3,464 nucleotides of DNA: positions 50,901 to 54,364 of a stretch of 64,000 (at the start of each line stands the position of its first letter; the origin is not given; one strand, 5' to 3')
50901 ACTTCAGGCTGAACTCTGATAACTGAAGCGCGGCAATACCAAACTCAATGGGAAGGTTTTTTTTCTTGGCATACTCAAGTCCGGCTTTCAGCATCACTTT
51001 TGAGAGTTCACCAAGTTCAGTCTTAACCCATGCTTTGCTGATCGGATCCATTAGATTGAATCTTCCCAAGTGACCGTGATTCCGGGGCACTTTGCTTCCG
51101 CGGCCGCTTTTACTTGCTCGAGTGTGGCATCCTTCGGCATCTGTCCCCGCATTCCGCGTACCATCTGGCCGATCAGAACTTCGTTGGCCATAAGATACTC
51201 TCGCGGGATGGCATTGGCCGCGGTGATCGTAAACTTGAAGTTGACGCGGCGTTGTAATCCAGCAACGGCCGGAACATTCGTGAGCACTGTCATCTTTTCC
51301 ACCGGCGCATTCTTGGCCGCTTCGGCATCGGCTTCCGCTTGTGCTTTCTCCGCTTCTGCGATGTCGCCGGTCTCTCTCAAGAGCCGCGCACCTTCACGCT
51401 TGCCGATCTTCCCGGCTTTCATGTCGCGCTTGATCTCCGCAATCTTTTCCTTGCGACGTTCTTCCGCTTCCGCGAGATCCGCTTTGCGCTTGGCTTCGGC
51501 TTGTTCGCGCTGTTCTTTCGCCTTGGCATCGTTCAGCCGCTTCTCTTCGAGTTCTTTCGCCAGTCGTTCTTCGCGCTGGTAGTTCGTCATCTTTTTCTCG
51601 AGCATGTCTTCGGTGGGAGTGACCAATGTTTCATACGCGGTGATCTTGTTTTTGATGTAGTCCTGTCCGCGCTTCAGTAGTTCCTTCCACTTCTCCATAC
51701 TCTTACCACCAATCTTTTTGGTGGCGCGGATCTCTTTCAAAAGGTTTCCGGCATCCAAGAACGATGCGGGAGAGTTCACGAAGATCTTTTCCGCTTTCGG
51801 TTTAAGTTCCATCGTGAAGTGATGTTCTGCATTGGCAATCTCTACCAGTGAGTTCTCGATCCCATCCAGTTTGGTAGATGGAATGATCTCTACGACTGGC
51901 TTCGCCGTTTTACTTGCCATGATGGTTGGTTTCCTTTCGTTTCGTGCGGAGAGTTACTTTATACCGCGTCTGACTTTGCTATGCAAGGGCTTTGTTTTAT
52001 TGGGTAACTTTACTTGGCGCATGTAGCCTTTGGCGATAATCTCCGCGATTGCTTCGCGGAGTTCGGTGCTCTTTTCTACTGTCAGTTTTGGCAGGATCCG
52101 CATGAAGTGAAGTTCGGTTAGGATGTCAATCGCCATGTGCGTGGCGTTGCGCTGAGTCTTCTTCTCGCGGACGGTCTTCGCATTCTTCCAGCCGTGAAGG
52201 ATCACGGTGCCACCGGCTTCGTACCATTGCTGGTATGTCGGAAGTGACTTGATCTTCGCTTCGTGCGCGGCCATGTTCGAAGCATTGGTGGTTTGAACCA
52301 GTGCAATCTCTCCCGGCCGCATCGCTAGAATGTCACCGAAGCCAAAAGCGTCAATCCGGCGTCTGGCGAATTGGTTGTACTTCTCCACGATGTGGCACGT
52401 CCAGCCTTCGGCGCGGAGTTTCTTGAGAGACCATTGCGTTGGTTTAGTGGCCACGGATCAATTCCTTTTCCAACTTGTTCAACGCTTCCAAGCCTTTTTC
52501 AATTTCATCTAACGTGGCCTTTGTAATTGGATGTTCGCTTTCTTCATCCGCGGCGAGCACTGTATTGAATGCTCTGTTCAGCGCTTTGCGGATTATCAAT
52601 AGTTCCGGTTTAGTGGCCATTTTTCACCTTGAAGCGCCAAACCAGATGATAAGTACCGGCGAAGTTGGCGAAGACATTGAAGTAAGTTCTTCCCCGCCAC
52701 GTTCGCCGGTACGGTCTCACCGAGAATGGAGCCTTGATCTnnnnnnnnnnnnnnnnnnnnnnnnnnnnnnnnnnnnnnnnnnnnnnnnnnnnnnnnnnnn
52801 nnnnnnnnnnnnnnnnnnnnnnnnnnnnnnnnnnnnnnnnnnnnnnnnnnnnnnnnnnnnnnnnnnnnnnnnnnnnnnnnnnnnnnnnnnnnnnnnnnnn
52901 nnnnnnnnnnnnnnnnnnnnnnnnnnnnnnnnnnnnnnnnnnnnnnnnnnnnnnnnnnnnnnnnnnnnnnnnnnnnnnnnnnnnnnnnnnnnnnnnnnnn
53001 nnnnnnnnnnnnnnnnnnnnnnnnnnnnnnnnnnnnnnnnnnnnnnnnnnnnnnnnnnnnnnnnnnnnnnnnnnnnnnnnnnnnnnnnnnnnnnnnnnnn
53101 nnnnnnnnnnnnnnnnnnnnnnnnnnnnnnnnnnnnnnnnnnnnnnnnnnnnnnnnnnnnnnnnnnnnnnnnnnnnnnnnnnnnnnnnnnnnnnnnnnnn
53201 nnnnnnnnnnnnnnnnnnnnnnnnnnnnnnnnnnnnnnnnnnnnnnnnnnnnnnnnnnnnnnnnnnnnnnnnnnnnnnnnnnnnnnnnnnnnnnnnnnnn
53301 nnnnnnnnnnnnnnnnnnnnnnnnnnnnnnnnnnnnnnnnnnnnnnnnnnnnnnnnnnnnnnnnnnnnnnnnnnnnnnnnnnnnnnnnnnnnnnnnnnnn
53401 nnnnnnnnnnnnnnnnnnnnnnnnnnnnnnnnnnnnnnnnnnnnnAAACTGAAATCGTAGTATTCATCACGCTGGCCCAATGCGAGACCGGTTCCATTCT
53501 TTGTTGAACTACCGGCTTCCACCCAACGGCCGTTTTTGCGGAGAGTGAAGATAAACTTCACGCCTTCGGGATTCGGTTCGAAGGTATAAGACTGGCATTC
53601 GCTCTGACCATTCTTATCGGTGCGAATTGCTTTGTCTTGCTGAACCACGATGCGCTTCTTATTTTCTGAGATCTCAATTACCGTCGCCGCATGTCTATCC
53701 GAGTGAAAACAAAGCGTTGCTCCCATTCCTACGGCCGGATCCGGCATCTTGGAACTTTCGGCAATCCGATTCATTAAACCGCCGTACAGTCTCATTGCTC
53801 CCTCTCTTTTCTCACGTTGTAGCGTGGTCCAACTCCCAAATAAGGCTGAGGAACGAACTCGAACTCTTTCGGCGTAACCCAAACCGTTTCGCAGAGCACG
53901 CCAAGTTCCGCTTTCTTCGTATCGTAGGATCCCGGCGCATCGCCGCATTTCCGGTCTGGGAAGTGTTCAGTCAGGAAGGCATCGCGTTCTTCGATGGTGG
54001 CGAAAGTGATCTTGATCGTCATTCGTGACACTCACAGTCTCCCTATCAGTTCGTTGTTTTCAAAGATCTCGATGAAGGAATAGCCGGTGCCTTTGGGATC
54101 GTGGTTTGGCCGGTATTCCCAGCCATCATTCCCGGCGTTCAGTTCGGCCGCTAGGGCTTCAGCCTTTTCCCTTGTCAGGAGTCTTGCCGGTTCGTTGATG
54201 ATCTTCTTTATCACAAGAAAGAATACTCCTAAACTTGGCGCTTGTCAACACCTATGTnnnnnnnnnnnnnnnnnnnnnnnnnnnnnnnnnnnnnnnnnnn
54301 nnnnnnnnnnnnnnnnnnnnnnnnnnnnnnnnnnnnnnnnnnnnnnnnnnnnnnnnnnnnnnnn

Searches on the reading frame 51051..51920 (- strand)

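Call 13: search_protein_families(library=phrogs, proteins=[window:51051-51920:-], max_evalue=0.001)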
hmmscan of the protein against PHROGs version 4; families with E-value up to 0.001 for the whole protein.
window:51051-51920:- (289 aa): 1 family
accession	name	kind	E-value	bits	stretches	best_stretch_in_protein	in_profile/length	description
phrog_10477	-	DNA, RNA and nucleotide metabolism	0.00036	21.6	0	45-284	38-237/243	exonuclease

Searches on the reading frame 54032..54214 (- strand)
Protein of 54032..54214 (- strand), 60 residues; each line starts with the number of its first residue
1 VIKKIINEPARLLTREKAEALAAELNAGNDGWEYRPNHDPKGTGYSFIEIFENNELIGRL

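Call 44: search_protein_families(library=pfam, proteins=[window:54032-54214:-], max_evalue=0.05)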
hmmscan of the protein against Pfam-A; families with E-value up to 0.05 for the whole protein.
window:54032-54214:- (60 aa): 0 families

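Call 81: find_homologous_proteins(query=window:54035-54214:-, max_evalue=0.01)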
Query seq(60 aa) (60 aa): 3 proteins with E <= 0.01 among 3 candidates.
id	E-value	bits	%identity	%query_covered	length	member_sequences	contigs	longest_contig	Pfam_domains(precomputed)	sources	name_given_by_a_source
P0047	7.9e-33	128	100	100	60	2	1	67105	-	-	-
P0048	1.7e-11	61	52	98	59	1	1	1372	-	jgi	-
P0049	3.6e-8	51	54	85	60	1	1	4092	-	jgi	jgi:hypothetical protein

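Call 83: find_encoding_contigs(protein=P0049, flank=4100, max_places=3)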
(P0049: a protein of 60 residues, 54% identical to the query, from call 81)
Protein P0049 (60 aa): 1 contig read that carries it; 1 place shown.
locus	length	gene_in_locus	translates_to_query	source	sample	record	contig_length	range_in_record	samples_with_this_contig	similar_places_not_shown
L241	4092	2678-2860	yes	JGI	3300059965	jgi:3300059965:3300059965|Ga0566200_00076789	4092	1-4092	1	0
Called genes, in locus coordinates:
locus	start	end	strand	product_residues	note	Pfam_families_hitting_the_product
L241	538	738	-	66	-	-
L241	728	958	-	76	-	-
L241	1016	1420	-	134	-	PF10544:T5orf172 (weak), PF13455:MUG113 (weak)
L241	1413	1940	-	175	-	PF13455:MUG113, PF13560:HTH_31, PF01381:HTH_3, PF12844:HTH_19, PF13443:HTH_26 (weak)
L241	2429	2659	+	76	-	-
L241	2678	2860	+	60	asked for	-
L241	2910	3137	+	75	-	-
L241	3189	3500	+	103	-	-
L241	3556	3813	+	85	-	-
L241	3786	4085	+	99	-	-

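Call 84: find_encoding_contigs(protein=P0048, flank=1400, max_places=3)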
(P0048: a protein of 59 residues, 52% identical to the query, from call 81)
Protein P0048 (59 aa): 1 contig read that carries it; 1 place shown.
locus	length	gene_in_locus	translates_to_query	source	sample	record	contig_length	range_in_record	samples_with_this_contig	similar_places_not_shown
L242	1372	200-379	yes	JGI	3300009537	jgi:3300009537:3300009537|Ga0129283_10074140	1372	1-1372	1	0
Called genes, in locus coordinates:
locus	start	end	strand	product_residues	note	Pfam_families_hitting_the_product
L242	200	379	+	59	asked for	-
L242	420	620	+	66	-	-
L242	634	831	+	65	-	-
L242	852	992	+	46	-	-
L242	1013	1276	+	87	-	-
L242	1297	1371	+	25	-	?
